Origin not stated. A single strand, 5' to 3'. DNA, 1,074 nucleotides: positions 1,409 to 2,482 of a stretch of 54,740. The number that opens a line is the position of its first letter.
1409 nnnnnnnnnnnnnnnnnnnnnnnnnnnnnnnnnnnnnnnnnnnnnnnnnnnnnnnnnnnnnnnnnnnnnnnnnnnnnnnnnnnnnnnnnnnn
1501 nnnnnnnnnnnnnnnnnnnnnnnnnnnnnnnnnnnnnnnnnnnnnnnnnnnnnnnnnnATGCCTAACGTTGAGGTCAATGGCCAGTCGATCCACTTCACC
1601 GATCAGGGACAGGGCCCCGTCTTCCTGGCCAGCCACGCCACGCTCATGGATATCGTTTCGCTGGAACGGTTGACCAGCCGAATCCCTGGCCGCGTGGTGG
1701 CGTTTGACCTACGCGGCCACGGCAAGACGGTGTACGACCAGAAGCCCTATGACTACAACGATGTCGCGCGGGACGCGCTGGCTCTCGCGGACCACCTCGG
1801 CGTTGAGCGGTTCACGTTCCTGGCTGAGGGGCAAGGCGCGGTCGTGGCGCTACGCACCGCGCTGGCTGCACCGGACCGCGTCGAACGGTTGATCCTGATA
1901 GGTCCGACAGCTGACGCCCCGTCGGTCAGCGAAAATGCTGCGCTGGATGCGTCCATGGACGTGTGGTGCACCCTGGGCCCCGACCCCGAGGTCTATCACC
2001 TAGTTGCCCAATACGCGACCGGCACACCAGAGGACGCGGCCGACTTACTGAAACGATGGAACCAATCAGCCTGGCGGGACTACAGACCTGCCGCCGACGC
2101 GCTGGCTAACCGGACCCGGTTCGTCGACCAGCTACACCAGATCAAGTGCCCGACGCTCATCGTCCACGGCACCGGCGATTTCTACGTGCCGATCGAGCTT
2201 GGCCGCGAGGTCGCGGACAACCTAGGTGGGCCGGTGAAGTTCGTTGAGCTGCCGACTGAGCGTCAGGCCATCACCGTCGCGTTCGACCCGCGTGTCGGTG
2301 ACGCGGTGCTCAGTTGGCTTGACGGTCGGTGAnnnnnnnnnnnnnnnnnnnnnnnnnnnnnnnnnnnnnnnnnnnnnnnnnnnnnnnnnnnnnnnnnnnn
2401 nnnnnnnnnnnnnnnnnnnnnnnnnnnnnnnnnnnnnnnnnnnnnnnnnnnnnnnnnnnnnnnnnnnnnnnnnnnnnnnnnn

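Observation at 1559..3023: Cargo pair between integrase and repressor: an alpha/beta hydrolase convergent with an XRE regulator carrying a ligand-binding-like domain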

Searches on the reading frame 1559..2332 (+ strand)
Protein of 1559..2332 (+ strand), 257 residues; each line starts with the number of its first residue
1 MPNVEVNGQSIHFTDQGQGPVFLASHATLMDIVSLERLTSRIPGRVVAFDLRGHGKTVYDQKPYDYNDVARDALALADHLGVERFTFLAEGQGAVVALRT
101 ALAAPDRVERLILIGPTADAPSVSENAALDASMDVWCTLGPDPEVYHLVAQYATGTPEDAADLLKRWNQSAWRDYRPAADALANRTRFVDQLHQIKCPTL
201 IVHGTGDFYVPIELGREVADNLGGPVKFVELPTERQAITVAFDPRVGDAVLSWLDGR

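Call 3: search_protein_families(library=pfam, proteins=[window:1559-2332:+], max_evalue=0.1)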
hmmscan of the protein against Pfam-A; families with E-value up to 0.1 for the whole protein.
window:1559-2332:+ (257 aa): 6 families
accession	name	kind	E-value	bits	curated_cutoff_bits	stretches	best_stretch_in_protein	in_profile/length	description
PF00561.26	Abhydrolase_1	-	2e-15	57.6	25.8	2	45-123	29-109/245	alpha/beta hydrolase fold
PF12146.15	Hydrolase_4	-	6.7e-13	48.9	27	1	46-227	34-222/239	Serine aminopeptidase, S33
PF12697.13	Abhydrolase_6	-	9.7e-12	46.4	26.3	1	43-217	25-186/217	Alpha/beta hydrolase family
PF03096.20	Ndr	-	2.1e-08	33.7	23.3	1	67-205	83-228/283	Ndr family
PF00326.27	Peptidase_S9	-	0.076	12.9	22.6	0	174-222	130-170/213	Prolyl oligopeptidase family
PF08386.16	Abhydrolase_4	-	0.091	13.3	21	0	195-226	33-64/103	TAP-like protein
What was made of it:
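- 1559..2332 (+): Gene for a 257-aa alpha/beta-hydrolase-fold protein without a catalytic triad. Gly91 (codon 1829-1831) replaces the nucleophile, Gln236 (codon 2264-2266) replaces His, and Asp207 is kept. Glu90 is invariant in the clade. Pfam (call 3).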

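Call 6: search_protein_families(library=ncbifam, proteins=[window:1559-2332:+], max_evalue=0.01)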
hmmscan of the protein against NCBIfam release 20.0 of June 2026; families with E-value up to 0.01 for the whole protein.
window:1559-2332:+ (257 aa): 29 families (the best 25 are shown)
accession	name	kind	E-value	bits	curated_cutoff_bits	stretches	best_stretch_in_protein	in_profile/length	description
NF051488.1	bifunc_PcaDC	exception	2.4e-22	79.6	390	1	35-224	32-221/375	bifunctional 3-oxoadipate enol-lactonase/4-carboxymuconolactone decarboxylase PcaDC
TIGR02427.1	protocat_pcaD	equivalog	3.9e-21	75.6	255.85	1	36-225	34-222/251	3-oxoadipate enol-lactonase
NF050089.1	i_nPHAscl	equivalog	2.1e-15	56.6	300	1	35-115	38-116/288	intracellular short-chain-length polyhydroxyalkanoate depolymerase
NF051487.1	bifunc_PcaCD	exception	4.4e-15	55.7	430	1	20-223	174-381/413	bifunctional 4-carboxymuconolactone decarboxylase/3-oxoadipate enol-lactonase PcaCD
NF058673.1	LipAdnlyCyLipJMY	equivalog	5.8e-15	54.9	800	1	37-234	53-262/449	bifunctional lipase/adenylate cyclase LipJ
NF011457.0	PRK14875.1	equivalog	8.1e-15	54.6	307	1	3-121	114-236/372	acetoin dehydrogenase dihydrolipoyllysine-residue acetyltransferase subunit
NF052610.1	macro_16_ester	equivalog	5.1e-11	42.4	420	2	46-118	54-129/281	alpha/beta fold macrolide esterase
TIGR03611.1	RutD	equivalog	1.1e-10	41.4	238.5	1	45-115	41-112/258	pyrimidine utilization protein D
NF041759.1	mac_hydro_EstT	equivalog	1.8e-09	37.2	450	1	46-116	53-126/278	macrolide hydrolase EstT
NF045632.1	hydroxlase_HsaD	equivalog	3.1e-09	36.2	400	1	45-118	65-139/290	4,5:9,10-diseco-3-hydroxy-5,9,17-trioxoandrosta-1(10),2-diene-4-oate hydrolase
TIGR03343.1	biphenyl_bphD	equivalog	5.1e-09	35.7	462.15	1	70-221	88-248/282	2-hydroxy-6-oxo-6-phenylhexa-2,4-dienoate hydrolase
NF002938.0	PRK03592.1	equivalog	1.1e-08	34.7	241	1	2-117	13-130/298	haloalkane dehalogenase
TIGR03695.1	menH_SHCHC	equivalog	2.8e-08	33.5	208.55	1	45-115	30-103/252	2-succinyl-6-hydroxy-2,4-cyclohexadiene-1-carboxylate synthase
NF007954.0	PRK10673.1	equivalog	3.9e-08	32.9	399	1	45-114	44-112/255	esterase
NF053683.1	esterase_mleBRB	exception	4.1e-08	33.1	585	1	44-123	51-134/280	BRB family alpha/beta fold macrolide esterase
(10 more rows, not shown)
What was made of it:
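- Tried and rejected: NCBIfam scores for the macrolide esterases are far below their cut-offs (call 6).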

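Call 7: search_protein_families(library=phrogs, proteins=[window:1559-2332:+], max_evalue=0.01)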
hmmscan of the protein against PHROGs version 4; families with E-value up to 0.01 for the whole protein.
window:1559-2332:+ (257 aa): 2 families
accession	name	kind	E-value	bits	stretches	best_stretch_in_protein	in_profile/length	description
phrog_789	-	other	9e-17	62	1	43-228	380-571/637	esterase/lipase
phrog_23613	-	other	5.6e-06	26.9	1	6-100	10-106/271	esterase/lipase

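Call 8: search_protein_families(library=padloc, proteins=[window:1559-2332:+], max_evalue=0.01)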
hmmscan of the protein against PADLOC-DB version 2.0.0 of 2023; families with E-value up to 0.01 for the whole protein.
window:1559-2332:+ (257 aa): 0 families

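Call 9: find_homologous_proteins(query=window:1559-2332:+)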
Query window:1559-2332:+ (257 aa): 220 proteins with E <= 0.001 among 3860 candidates; the best 120 are listed.
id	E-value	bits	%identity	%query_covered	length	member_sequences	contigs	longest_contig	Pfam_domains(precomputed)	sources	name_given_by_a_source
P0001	1.1e-153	528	91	100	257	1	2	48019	PF12697.14,PF03096.21,PF00561.27,PF12146.16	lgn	-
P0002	3.4e-153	527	91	100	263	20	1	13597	PF12697.14,PF03096.21,PF00561.27,PF12146.16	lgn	-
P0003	4.0e-152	523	89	100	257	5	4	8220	PF12697.14,PF03096.21,PF00561.27,PF12146.16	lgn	-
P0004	2.8e-143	494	85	100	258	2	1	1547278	PF12697.14,PF03096.21,PF00561.27,PF12146.16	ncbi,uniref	ncbi:alpha/beta hydrolase [Mycobacteroides salmoniphilum]|uniref:alpha/beta fold hydrolase n=1 Tax=M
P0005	1.6e-142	492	84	100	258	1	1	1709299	PF12697.14,PF03096.21,PF00561.27,PF12146.16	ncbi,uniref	ncbi:alpha/beta hydrolase [Mycobacterium sp. NPDC050853]|uniref:alpha/beta fold hydrolase n=1 Tax=My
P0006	1.2e-138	479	82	100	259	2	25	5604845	PF12697.14,PF03096.21,PF00561.27,PF12146.16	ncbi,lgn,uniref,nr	ncbi:alpha/beta fold hydrolase [Mycobacteroides immunogenum]|uniref:Hydrolase n=1 Tax=Mycobacteroide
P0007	1.2e-135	469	82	100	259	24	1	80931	PF12697.14,PF03096.21,PF00561.27,PF12146.16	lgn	-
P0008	3.5e-135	467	82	100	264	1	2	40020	PF12697.14,PF03096.21,PF00561.27,PF12146.16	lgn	-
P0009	6.6e-130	450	76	99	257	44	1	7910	PF12697.14,PF03096.21,PF00561.27,PF12146.16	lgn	-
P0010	3.7e-112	392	67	100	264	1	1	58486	PF12697.14,PF03096.21,PF00561.27,PF12146.16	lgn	-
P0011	1.4e-109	384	67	99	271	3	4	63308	PF12697.14,PF03096.21,PF00561.27,PF12146.16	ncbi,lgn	-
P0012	5.1e-109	382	65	100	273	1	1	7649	PF12697.14,PF03096.21,PF00561.27,PF12146.16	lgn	-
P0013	1.9e-107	377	66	100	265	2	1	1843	PF12697.14,PF00561.27,PF12146.16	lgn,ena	-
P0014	1.3e-106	374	68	99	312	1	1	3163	PF12697.14,PF03096.21,PF00561.27,PF12146.16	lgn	-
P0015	2.4e-106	373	66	99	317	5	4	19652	PF07859.20,PF12697.14,PF03096.21,PF00561.27,PF12146.16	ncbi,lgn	-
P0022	2.4e-96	340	62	99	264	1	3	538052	PF12697.14,PF03096.21,PF00561.27,PF12146.16,PF02230.23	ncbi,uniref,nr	ncbi:alpha/beta hydrolase [Mycobacterium sp. CBMA271]|uniref:alpha/beta fold hydrolase n=1 Tax=uncla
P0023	1.7e-92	328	59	99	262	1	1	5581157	PF12697.14,PF00561.27,PF12146.16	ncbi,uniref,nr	ncbi:alpha/beta fold hydrolase [Mycobacterium spongiae]|uniref:Alpha/beta fold hydrolase n=1 Tax=Myc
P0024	3.7e-92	327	58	99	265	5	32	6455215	PF12697.14,PF00561.27,PF12146.16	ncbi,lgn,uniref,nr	ncbi:Non-heme chloroperoxidase [Mycobacterium marinum]|uniref:alpha/beta fold hydrolase n=1 Tax=Myco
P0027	2.7e-65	239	46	99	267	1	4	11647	PF12697.14,PF00561.27,PF12146.16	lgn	-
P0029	9.6e-51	191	40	97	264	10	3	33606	PF12697.14,PF00561.27,PF12146.16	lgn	-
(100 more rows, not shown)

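Call 14: find_related_loci(query=A2, collection=genome_contigs, flank=8000)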
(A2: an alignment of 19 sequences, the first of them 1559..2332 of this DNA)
Query A2 (257 aa) in genome_contigs; peptide patterns used: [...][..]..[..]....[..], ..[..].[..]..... (x = any residue, [..] = any of these).
56 stretches matched a pattern; 12 encode a relative of the query (tblastn E <= 1e-3); 12 distinct loci.
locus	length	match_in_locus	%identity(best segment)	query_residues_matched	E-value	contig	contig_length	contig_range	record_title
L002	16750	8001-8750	82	10-257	5e-135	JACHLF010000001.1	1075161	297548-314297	Mycobacteroides chelonae strain S00154 Ga0436320_01, whole genome shotgun sequence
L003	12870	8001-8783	64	1-256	4e-108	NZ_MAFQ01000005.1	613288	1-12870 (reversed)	Mycobacteroides franklinii strain CV002 sctg_0003_0001, whole genome shotgun sequence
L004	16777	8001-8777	62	1-254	3e-104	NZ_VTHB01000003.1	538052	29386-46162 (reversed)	Mycobacteroides sp. CBMA 271 strain CBMA271 271_pilon_C3, whole genome shotgun sequence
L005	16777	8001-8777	60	1-256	5e-101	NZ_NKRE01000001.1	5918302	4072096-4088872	Mycobacterium ostraviense strain 241/15 Scaffold_1, whole genome shotgun sequence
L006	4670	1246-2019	44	1-254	1e-69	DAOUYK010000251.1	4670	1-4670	MAG TPA_asm: Mycolicibacterium sp. isolate CSMAG_925 CSMAG_925_k141_195677_length_4670_cov_13.0000, whole genome shotgun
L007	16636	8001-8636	29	1-210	1e-14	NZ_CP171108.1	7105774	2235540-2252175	Cohnella sp. WGS1546 chromosome, complete genome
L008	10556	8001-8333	33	7-114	3e-12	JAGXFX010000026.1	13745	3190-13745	MAG: Soehngenia sp. isolate LH_M25 k141_1558821, whole genome shotgun sequence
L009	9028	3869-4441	27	49-233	2e-9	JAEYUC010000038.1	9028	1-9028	MAG: Proteobacteria bacterium isolate OH_CBlB_152 k127_1705148, whole genome shotgun sequence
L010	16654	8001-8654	26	46-257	1e-7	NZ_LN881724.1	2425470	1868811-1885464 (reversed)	Gorillibacterium timonense strain SN4, whole genome shotgun sequence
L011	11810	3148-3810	25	17-219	4e-6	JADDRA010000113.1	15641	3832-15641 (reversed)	MAG: Actinomycetota bacterium isolate LC3_1 AB19_LC3_600_length_15644_cov_62, whole genome shotgun sequence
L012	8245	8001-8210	31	49-118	2e-5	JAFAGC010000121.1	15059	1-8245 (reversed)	MAG: Proteobacteria bacterium isolate OH_SBlB_198 k127_1189761, whole genome shotgun sequence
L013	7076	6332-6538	41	46-112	5e-5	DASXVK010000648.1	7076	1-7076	MAG TPA_asm: Polyangia bacterium isolate SMAG_U4743 k141_258966, whole genome shotgun sequence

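Call 15: find_related_loci(query=A2, collection=viral_contigs, flank=8000)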
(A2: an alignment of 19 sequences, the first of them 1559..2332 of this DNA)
Query A2 (257 aa) in viral_contigs; peptide patterns used: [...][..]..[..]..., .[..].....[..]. (x = any residue, [..] = any of these).
23 stretches matched a pattern; 12 encode a relative of the query (tblastn E <= 1e-3); 12 distinct loci.
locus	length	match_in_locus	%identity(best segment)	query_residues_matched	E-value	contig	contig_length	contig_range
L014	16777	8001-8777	81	1-257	8e-142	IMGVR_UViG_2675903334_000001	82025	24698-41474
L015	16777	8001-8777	81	1-257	8e-142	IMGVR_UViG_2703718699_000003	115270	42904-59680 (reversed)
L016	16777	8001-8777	83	1-257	7e-140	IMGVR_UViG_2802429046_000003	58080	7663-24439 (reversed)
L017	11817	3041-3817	81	1-257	4e-139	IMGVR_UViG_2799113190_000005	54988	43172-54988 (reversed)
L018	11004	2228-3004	81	1-257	3e-139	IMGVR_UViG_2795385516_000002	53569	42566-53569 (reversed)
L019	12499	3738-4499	77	1-254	6e-135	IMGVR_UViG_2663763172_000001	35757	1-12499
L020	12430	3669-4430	76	1-254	6e-135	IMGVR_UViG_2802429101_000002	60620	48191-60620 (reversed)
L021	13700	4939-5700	76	1-254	2e-134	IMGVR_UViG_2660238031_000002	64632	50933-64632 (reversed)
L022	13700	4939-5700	76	1-254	2e-134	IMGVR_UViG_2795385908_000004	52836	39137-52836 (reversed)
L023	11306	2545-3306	76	1-254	4e-133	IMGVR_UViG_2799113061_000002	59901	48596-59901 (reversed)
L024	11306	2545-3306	75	1-254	4e-132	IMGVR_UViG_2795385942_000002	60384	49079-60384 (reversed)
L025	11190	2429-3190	75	1-254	3e-131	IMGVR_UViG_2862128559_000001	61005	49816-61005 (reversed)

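Call 17: find_encoding_contigs(protein=P0024, flank=8000, max_places=2)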
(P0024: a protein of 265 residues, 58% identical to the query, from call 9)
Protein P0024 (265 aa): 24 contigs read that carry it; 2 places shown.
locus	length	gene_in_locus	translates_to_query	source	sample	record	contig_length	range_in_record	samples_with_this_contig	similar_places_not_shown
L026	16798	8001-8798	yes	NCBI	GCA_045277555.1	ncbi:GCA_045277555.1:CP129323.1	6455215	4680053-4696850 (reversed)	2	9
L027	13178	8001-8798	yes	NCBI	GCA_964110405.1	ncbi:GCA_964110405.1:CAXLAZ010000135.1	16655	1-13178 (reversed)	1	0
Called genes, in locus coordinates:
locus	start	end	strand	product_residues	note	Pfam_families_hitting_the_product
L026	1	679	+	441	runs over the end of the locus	PF01546:Peptidase_M20, PF07687:M20_dimer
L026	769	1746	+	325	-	PF12146:Hydrolase_4 (faint), PF12697:Abhydrolase_6, PF00561:Abhydrolase_1 (weak)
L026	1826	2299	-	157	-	PF00578:AhpC-TSA, PF08534:Redoxin, PF13911:AhpC-TSA_2 (weak)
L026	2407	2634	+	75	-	PF12277:DUF3618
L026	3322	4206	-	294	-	PF01553:Acyltransferase, PF03982:DAGAT (weak)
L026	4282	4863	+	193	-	PF00440:TetR_N, PF17926:TetR_C_21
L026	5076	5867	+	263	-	PF10127:RlaP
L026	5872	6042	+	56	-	-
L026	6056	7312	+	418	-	PF14659:Phage_int_SAM_3, PF00589:Phage_integrase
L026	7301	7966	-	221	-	PF10708:DUF2510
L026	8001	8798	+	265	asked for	PF00561:Abhydrolase_1, PF12146:Hydrolase_4, PF12697:Abhydrolase_6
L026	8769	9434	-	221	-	PF01381:HTH_3 (weak), PF13560:HTH_31, PF17765:MLTR_LBD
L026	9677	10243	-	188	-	-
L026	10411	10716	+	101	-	PF01381:HTH_3 (weak), PF12844:HTH_19 (faint), PF13560:HTH_31 (weak)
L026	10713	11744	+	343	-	PF02498:Bro-N, PF03374:ANT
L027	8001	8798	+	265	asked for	PF00561:Abhydrolase_1, PF12146:Hydrolase_4, PF12697:Abhydrolase_6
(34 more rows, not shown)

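Call 18: find_encoding_contigs(protein=P0006, flank=8000, max_places=2)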
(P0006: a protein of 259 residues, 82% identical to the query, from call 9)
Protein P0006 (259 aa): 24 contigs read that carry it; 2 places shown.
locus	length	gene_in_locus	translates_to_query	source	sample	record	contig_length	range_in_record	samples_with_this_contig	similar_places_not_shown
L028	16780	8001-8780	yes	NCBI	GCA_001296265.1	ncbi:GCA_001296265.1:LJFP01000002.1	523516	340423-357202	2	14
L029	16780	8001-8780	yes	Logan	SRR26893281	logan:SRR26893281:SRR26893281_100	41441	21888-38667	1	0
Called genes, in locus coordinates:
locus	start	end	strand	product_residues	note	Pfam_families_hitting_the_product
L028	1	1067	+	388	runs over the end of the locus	-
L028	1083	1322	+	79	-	PF16945:Phage_r1t_holin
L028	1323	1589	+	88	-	-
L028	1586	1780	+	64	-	PF24596:DUF7620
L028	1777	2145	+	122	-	PF23778:Phage_holin_2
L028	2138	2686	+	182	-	-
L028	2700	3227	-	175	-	PF12079:DUF3558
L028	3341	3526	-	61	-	-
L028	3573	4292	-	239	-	-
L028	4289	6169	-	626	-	PF15648:Tox-REase-5 (weak)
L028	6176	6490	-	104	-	PF06013:WXG100 (weak)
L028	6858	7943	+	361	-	PF22022:Phage_int_M (weak), PF00589:Phage_integrase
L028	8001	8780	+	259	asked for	PF12146:Hydrolase_4, PF12697:Abhydrolase_6, PF00561:Abhydrolase_1, PF03096:Ndr (weak)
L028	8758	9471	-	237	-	PF13560:HTH_31, PF01381:HTH_3, PF17765:MLTR_LBD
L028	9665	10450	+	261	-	-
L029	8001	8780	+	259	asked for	PF12146:Hydrolase_4, PF12697:Abhydrolase_6, PF00561:Abhydrolase_1, PF03096:Ndr (weak)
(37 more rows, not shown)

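Call 19: find_encoding_contigs(protein=P0009, flank=8000, max_places=2)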
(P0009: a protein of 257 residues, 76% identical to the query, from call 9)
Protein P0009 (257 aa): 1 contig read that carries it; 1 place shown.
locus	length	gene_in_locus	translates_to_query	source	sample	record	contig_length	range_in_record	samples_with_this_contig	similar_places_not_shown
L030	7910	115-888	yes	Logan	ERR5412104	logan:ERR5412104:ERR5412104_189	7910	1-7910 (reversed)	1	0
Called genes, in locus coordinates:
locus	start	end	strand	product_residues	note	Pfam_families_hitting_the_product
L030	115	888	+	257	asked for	PF12697:Abhydrolase_6, PF00561:Abhydrolase_1, PF12146:Hydrolase_4, PF03096:Ndr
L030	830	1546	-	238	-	PF01381:HTH_3 (weak), PF13560:HTH_31, PF17765:MLTR_LBD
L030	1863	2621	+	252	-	-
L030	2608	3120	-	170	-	-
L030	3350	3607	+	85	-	PF13560:HTH_31, PF13443:HTH_26 (weak), PF01381:HTH_3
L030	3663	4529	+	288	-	PF03374:ANT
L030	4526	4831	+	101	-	-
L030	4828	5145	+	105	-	-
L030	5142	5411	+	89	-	-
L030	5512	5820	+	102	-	-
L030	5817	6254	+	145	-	-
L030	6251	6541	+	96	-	-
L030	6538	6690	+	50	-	-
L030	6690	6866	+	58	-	-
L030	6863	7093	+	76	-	-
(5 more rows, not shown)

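Call 31: find_encoding_contigs(protein=P0022, flank=7000, max_places=1)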
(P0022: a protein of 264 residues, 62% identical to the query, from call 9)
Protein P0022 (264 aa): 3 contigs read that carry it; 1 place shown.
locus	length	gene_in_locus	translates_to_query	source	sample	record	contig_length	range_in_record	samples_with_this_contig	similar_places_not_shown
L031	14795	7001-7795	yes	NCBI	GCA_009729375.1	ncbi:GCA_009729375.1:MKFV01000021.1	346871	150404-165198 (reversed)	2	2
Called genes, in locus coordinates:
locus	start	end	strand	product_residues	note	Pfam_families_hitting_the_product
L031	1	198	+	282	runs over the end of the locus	PF00296:Bac_luciferase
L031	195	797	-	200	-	-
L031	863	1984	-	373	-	PF06441:EHN, PF00561:Abhydrolase_1, PF12697:Abhydrolase_6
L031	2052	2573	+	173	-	-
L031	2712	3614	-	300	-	PF02629:CoA_binding, PF13607:Succ_CoA_lig, PF00549:Ligase_CoA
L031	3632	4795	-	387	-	PF01071:GARS_A (faint), PF02786:CPSase_L_D2 (weak), PF08442:ATP-grasp_2, PF13549:ATP-grasp_5, PF24948:Citrate_synth_N, PF00549:Ligase_CoA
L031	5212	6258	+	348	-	PF01551:Peptidase_M23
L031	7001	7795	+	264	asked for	PF00561:Abhydrolase_1, PF12146:Hydrolase_4, PF03096:Ndr (weak), PF12697:Abhydrolase_6, PF02230:Abhydrolase_2 (faint)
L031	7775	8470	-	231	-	PF13560:HTH_31, PF01381:HTH_3, PF17765:MLTR_LBD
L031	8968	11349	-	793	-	PF00580:UvrD-helicase, PF13245:AAA_19, PF13604:AAA_30 (faint), PF13361:UvrD_C, PF13538:UvrD_C_2, PF21196:PcrA_UvrD_tudor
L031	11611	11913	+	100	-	PF01817:CM_2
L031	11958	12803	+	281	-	-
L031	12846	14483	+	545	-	PF00342:PGI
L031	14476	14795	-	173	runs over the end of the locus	PF01381:HTH_3, PF12844:HTH_19, PF13560:HTH_31, PF07883:Cupin_2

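Call 32: find_encoding_contigs(protein=P0023, flank=7000, max_places=1)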
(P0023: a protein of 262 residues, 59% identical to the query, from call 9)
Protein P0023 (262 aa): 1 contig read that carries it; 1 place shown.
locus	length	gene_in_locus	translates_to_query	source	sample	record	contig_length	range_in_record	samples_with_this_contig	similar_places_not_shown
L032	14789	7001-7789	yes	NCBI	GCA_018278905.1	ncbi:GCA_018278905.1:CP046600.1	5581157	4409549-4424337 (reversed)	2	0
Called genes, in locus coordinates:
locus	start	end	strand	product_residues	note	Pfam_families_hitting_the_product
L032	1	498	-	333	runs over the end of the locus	PF00348:polyprenyl_synt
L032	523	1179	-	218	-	PF08666:SAF, PF13144:ChapFlgA (weak)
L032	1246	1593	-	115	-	PF09723:Zn_ribbon_8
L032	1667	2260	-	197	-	PF01812:5-FTHF_cyc-lig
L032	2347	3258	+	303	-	PF00483:NTP_transferase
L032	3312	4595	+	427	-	PF03453:MoeA_N, PF00994:MoCF_biosynth, PF03454:MoeA_C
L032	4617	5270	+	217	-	PF13302:Acetyltransf_3, PF00583:Acetyltransf_1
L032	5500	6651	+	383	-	PF28211:GlpR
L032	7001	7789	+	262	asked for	PF00561:Abhydrolase_1, PF12146:Hydrolase_4, PF12697:Abhydrolase_6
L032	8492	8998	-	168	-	PF05305:DUF732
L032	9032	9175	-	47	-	-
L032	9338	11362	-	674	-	-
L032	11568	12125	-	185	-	-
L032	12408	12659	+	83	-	-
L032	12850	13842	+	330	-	PF00027:cNMP_binding, PF13302:Acetyltransf_3, PF00583:Acetyltransf_1 (weak), PF13508:Acetyltransf_7 (weak)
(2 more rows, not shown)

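Call 33: find_encoding_contigs(protein=P0027, flank=7000, max_places=1)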
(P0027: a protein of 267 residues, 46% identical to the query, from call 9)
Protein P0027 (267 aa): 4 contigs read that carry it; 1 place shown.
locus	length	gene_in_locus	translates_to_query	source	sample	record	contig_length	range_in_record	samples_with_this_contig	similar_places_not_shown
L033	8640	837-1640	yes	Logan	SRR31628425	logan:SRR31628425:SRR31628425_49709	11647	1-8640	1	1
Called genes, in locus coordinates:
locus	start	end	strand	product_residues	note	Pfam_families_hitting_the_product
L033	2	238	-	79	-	?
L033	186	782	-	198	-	PF01451:LMWPc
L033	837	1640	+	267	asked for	PF12146:Hydrolase_4 (weak), PF00561:Abhydrolase_1, PF12697:Abhydrolase_6 (weak)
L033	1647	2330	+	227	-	PF01381:HTH_3 (weak), PF13560:HTH_31, PF17765:MLTR_LBD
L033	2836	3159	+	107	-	-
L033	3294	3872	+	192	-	-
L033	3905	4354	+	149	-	-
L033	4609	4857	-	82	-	PF12728:HTH_17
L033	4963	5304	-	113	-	-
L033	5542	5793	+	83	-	-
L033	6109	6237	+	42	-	-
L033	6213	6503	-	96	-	-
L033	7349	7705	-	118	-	-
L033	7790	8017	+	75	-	-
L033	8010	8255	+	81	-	-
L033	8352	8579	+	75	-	-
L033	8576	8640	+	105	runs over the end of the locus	-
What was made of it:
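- One cassette type is co-directional rather than convergent (L033, call 33).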

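Call 34: find_encoding_contigs(protein=P0029, flank=7000, max_places=1)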
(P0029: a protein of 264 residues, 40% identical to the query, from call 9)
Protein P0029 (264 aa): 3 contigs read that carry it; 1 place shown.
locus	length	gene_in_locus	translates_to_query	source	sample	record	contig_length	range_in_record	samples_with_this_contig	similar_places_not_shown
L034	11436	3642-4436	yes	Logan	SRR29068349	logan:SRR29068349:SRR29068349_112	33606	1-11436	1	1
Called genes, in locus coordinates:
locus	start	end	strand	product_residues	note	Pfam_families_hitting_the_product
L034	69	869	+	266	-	PF01643:Acyl-ACP_TE, PF20791:Acyl-ACP_TE_C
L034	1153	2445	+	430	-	PF00463:ICL, PF13714:PEP_mutase, PF00463:ICL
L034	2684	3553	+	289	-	PF02737:3HCDH_N, PF00725:3HCDH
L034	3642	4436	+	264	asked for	PF00561:Abhydrolase_1, PF12146:Hydrolase_4 (weak), PF12697:Abhydrolase_6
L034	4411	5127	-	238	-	PF13560:HTH_31 (weak), PF01381:HTH_3 (faint), PF17765:MLTR_LBD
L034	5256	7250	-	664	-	PF02626:CT_A_B, PF02682:CT_C_D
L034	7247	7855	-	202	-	PF09347:DUF1989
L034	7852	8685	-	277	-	PF09347:DUF1989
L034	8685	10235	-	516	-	PF13520:AA_permease_2, PF00324:AA_permease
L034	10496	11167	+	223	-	PF00440:TetR_N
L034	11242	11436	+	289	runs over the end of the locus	PF02353:CMAS, PF13489:Methyltransf_23, PF13847:Methyltransf_31 (faint), PF08241:Methyltransf_11 (weak), PF08242:Methyltransf_12 (weak), PF13649:Methyltransf_25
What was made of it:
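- The cassette also occurs among housekeeping or metabolic genes with no phage genes nearby (L031 and L034, calls 31, 34).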
